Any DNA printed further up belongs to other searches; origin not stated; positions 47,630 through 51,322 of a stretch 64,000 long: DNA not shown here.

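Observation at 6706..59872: Two permuted paralogous surface-glycan loci sit side by side and fill about 50 kb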

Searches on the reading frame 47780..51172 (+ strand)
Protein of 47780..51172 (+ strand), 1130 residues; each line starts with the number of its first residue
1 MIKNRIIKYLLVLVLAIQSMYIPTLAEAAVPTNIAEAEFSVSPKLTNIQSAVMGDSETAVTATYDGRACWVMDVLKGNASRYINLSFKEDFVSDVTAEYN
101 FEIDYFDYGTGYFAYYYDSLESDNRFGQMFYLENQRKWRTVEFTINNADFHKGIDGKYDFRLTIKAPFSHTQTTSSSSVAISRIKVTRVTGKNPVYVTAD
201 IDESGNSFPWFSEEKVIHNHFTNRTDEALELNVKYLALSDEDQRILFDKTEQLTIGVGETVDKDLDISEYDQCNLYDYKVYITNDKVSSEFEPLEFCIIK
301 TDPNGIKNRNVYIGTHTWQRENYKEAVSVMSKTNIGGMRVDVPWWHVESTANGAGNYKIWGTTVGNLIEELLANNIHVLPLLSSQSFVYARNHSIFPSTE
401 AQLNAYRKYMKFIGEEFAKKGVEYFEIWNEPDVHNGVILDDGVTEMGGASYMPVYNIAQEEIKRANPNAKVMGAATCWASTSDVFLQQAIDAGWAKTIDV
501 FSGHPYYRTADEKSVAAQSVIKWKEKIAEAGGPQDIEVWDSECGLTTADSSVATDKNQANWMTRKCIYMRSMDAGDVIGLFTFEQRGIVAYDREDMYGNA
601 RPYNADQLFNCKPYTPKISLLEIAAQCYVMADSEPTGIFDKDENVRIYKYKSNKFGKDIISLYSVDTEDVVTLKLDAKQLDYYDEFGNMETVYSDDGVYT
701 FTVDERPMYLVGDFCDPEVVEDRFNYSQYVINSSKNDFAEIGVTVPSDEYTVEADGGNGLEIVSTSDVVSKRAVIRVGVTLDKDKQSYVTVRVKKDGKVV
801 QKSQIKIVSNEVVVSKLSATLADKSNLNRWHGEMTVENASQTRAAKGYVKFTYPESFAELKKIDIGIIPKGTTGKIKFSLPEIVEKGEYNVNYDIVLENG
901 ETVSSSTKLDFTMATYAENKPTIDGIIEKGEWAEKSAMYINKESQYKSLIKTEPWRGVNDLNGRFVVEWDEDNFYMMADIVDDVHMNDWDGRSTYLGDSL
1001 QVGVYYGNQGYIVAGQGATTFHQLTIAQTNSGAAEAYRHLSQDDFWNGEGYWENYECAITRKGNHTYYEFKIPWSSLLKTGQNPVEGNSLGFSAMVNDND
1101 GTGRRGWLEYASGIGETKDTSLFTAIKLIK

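Call 5: search_protein_families(library=pfam, proteins=[window:47780-51172:+], max_evalue=0.01)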
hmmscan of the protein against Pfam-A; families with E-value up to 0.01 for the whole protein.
window:47780-51172:+ (1130 aa): 3 families
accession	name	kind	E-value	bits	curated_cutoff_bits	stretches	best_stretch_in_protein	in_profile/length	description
PF06452.16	CBM9_1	-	1.9e-13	51.1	23.4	1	944-1129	15-183/185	Carbohydrate family 9 binding domain-like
PF01229.23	Glyco_hydro_39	-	1.6e-05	24.4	26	1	408-512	137-232/472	Glycosyl hydrolases family 39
PF00545.25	Ribonuclease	-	0.0068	17.3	24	0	1022-1081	11-63/98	ribonuclease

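Call 8: search_protein_families(library=ncbifam, proteins=[window:47780-51172:+], max_evalue=0.01)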
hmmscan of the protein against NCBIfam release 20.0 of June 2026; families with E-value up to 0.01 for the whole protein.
window:47780-51172:+ (1130 aa): 0 families

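Call 9: find_encoding_contigs(protein=window:47780-51172:+, flank=2000, max_places=4)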
Protein window:47780-51172:+ (1130 aa): 2 contigs read that carry it; 1 place shown.
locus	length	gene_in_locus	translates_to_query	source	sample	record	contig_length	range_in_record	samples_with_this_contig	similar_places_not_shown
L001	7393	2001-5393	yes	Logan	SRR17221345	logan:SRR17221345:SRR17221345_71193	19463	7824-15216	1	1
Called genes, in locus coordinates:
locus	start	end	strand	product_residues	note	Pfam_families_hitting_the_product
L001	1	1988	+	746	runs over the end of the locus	-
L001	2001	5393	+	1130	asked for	PF01229:Glyco_hydro_39 (faint), PF06452:CBM9_1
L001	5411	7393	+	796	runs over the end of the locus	PF13205:Big_5 (faint)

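Call 10: search_solved_structures(query=window:47780-51172:+, max_evalue=1, show_alignments=2)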
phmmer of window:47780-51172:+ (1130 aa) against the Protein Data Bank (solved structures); distinct sequences matched with E-value up to 1: 6.
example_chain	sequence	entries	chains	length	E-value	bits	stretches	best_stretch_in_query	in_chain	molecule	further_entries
4m29_A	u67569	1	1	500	0.016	16.3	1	422-506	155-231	Beta-xylosidase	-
4ekj_A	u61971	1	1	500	0.016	16.3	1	422-506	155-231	Beta-xylosidase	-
6yyh_A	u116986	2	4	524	0.063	14.4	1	409-486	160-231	Beta-xylosidase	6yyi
8i0x_B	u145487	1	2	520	0.07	14.2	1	383-504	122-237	Glycoside hydrolase family 39 beta-xylosidase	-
8i0j_A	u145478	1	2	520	0.071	14.2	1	383-504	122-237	Glycoside hydrolase family 39 beta-xylosidase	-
8x9s_R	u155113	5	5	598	0.73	10.9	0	1033-1068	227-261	Adhesion G-protein coupled receptor D1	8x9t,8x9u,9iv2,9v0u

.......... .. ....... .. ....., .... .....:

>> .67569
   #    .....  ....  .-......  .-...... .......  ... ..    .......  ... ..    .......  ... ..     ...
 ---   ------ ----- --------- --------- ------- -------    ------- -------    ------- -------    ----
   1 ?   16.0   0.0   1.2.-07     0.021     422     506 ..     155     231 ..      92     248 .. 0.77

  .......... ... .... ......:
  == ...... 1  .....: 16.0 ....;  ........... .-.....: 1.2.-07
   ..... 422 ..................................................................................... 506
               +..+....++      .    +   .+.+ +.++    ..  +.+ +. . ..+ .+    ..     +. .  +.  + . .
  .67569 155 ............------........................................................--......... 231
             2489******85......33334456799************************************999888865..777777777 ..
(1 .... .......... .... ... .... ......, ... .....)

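Call 11: find_homologous_proteins(query=window:47780-51172:+, max_evalue=0.00001)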
Query window:47780-51172:+ (1130 aa): 37 proteins with E <= 0.00001 among 8000 candidates.
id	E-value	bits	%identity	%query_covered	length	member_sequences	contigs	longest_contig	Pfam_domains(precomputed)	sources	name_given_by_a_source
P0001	0.0e+0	2603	100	100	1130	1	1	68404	PF01229.23,PF06452.17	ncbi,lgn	-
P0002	0.0e+0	2213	83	100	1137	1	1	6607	PF01229.23,PF06452.17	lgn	-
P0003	0.0e+0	1924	73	100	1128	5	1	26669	PF06452.17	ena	-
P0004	0.0e+0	1300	52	100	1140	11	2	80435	PF06452.17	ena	-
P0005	0.0e+0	1268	51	100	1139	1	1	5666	PF01229.23,PF06452.17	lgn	-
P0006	6.9e-240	817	37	100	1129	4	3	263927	PF01229.23,PF06452.17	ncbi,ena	-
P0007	2.4e-238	812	38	98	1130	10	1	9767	PF01229.23,PF06452.17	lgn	-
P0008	1.3e-230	787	36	100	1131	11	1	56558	PF01229.23,PF06452.17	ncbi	-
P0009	2.7e-224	766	36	100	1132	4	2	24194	PF01229.23,PF06452.17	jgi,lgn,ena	-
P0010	2.7e-219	749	36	99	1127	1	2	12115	PF01229.23,PF06452.17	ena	-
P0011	3.2e-215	736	44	71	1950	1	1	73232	-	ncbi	-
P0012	1.3e-204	701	35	98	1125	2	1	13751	PF01229.23,PF06452.17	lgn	-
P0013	2.7e-194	666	34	100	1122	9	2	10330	PF01229.23,PF06452.17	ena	-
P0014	4.7e-193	662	35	97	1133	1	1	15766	PF01229.23,PF06452.17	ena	-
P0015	3.8e-188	646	34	99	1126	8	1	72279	PF06452.17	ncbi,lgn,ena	-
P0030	4.1e-62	229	24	95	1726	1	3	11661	PF06452.17,PF13204.14,PF00395.26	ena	-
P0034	1.1e-23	101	25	21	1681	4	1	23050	PF00150.25,PF01229.23,PF06452.17,PF00395.26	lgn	-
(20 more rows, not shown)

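Call 12: list_cluster_members(proteins=[window:47780-51172:+, window:12554-16003:+, window:16080-18128:+, window:18215-20542:+, window:20548-23082:+, window:25140-27710:+, window:42816-45515:+, window:45527-47767:+, window:51175-53580:+, window:62299-63657:-])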
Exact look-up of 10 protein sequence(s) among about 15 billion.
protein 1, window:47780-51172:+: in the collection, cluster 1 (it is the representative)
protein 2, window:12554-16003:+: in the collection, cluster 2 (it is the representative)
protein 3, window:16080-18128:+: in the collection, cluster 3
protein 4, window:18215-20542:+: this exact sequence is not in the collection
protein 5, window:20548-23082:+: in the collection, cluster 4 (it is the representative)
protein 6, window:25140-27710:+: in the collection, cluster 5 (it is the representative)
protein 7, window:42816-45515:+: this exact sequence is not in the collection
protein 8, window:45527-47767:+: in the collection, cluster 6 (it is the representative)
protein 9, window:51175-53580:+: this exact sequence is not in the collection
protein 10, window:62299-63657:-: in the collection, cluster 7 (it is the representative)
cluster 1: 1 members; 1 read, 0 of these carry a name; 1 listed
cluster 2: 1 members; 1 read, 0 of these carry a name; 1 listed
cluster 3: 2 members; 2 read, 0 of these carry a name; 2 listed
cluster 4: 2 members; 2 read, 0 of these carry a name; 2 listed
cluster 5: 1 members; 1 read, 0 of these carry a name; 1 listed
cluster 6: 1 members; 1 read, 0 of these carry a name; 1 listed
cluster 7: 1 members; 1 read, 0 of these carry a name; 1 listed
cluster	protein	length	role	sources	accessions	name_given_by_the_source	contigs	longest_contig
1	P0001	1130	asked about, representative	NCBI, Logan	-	-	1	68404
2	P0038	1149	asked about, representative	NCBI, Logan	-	-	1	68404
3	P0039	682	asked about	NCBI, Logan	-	-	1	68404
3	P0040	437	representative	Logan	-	-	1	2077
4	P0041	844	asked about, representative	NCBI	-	-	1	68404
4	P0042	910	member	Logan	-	-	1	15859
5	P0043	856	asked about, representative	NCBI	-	-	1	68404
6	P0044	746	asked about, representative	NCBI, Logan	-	-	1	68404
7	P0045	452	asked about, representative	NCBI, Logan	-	-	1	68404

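Call 15: find_related_loci(query=A1, collection=genome_contigs, flank=10000)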
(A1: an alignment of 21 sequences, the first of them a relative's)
Query A1 (1130 aa) in genome_contigs; peptide patterns used: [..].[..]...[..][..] (x = any residue, [..] = any of these).
600 stretches matched a pattern (row limit reached: there are more); 142 encode a relative of the query (tblastn E <= 1e-3); the best 80 are kept; 80 distinct loci.
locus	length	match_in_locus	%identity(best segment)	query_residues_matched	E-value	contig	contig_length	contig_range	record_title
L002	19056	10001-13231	25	1-1128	1e-76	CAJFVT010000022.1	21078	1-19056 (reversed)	uncultured Clostridia bacterium isolate Coassembly_mag_225 genome assembly, contig: MAGpy_11413_min2k_bin_225_fak87_1363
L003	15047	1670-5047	23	8-1130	9e-48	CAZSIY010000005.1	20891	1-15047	MAG TPA_asm: uncultured Oscillospiraceae bacterium isolate SRP350583_co1_17 genome assembly, contig: NODE_4376_length_20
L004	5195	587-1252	27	400-632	5e-15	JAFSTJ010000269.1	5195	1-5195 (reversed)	MAG: Victivallales bacterium isolate RGIG3456 Goat_Rumen.Co__c996812, whole genome shotgun sequence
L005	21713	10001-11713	25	402-1126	1e-13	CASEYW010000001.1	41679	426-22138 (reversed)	uncultured bacterium isolate SI.B33.metabat-bins.71 genome assembly, contig: SI.B33.metabat-bins.71.fa_k141_812, whole g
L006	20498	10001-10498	27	400-567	8e-12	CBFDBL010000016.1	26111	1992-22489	MAG TPA_asm: uncultured bacterium isolate SRR26215675_binner12_Refined_65 genome assembly, contig: ERZ25073486.642, whol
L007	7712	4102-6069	25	323-1002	8e-12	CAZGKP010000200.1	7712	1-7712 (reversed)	MAG TPA_asm: uncultured Candidatus Sumerlaeota bacterium isolate binchicken_co100_147 genome assembly, contig: NODE_1533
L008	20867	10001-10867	22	291-567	5e-11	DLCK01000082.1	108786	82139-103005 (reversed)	MAG TPA_asm: Phycisphaerales bacterium UBA7800 UBA7800_contig_2972, whole genome shotgun sequence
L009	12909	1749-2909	23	324-731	2e-10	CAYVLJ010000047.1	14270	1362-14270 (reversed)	MAG TPA_asm: uncultured bacterium isolate binchicken_co42_204 genome assembly, contig: NODE_6278_length_14270_cov_5.4116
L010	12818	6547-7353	22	299-562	4e-10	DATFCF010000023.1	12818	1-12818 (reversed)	MAG TPA_asm: Mycobacterium sp. isolate SMAG_U8547 k141_756242, whole genome shotgun sequence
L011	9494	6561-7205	26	400-619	4e-10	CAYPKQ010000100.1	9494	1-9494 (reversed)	MAG TPA_asm: uncultured Lachnospiraceae bacterium isolate SRP315200_co2_202 genome assembly, contig: NODE_10688_length_9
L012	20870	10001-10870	23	299-586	5e-10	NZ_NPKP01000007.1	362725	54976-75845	Mycolicibacterium sp. P9-22 NODE_7_length_362725_cov_25.4575, whole genome shotgun sequence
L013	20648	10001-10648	25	294-506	6e-10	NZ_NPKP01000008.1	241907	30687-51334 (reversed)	Mycolicibacterium sp. P9-22 NODE_8_length_241907_cov_25.0842, whole genome shotgun sequence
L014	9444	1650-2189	27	397-584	2e-9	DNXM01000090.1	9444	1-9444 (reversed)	MAG TPA_asm: Oscillospiraceae bacterium isolate UBA8612 contig_87127, whole genome shotgun sequence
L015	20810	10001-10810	27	339-626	3e-9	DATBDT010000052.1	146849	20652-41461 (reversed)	MAG TPA_asm: Bryobacteraceae bacterium isolate SMAG_U5818 k141_3371352, whole genome shotgun sequence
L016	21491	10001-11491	20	58-544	2e-9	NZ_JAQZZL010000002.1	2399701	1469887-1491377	Lentisphaera marina strain IMCC 11369 IMCC11369_2, whole genome shotgun sequence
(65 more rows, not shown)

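Call 40: find_encoding_contigs(protein=P0006, flank=10000, max_places=2)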
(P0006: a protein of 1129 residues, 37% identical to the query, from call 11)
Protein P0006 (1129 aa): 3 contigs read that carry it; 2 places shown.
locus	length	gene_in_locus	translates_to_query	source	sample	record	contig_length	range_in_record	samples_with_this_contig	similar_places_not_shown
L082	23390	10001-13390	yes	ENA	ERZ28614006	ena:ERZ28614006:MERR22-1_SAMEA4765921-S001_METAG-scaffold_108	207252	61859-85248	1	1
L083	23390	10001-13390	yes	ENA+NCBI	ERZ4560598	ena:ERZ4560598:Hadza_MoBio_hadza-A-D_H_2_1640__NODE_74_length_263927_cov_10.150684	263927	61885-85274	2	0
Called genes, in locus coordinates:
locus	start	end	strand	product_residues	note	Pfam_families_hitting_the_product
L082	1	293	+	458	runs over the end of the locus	PF01547:SBP_bac_1, PF13416:SBP_bac_8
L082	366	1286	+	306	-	PF00528:BPD_transp_1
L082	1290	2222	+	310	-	PF00528:BPD_transp_1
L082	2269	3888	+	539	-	PF00395:SLH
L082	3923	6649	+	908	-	PF00395:SLH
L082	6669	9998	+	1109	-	PF01229:Glyco_hydro_39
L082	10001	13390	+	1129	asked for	PF01229:Glyco_hydro_39, PF06452:CBM9_1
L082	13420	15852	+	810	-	PF13205:Big_5 (faint)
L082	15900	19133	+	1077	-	PF13385:Laminin_G_3 (faint)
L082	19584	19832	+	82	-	-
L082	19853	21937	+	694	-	PF00122:E1-E2_ATPase, PF00702:Hydrolase, PF08282:Hydrolase_3 (weak)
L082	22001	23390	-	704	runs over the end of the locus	PF17389:Bac_rhamnosid6H, PF22422:MGH1-like_GH (faint), PF17390:Bac_rhamnosid_C (weak)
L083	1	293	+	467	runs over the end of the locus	PF01547:SBP_bac_1, PF13416:SBP_bac_8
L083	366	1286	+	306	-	PF00528:BPD_transp_1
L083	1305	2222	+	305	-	PF00528:BPD_transp_1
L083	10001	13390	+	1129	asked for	PF01229:Glyco_hydro_39, PF06452:CBM9_1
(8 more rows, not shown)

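Call 41: find_encoding_contigs(protein=P0004, flank=10000, max_places=2)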
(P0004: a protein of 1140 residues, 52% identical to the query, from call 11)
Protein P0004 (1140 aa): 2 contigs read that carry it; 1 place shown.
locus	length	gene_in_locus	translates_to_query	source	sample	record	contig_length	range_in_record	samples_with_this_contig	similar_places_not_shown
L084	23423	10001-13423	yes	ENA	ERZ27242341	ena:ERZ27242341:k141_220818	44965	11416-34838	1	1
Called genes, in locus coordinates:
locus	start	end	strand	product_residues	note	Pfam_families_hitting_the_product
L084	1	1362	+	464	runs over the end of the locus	PF01547:SBP_bac_1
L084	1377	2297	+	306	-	PF00528:BPD_transp_1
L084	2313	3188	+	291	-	PF00528:BPD_transp_1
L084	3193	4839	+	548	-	PF00395:SLH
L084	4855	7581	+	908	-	PF00395:SLH (faint)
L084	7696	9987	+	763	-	-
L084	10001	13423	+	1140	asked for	PF06452:CBM9_1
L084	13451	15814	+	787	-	PF13205:Big_5 (faint)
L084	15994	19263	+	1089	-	-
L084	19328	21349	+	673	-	PF13229:Beta_helix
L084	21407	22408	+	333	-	-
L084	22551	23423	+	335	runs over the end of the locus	PF17989:ALP_N, PF21522:MreB-like_C (weak)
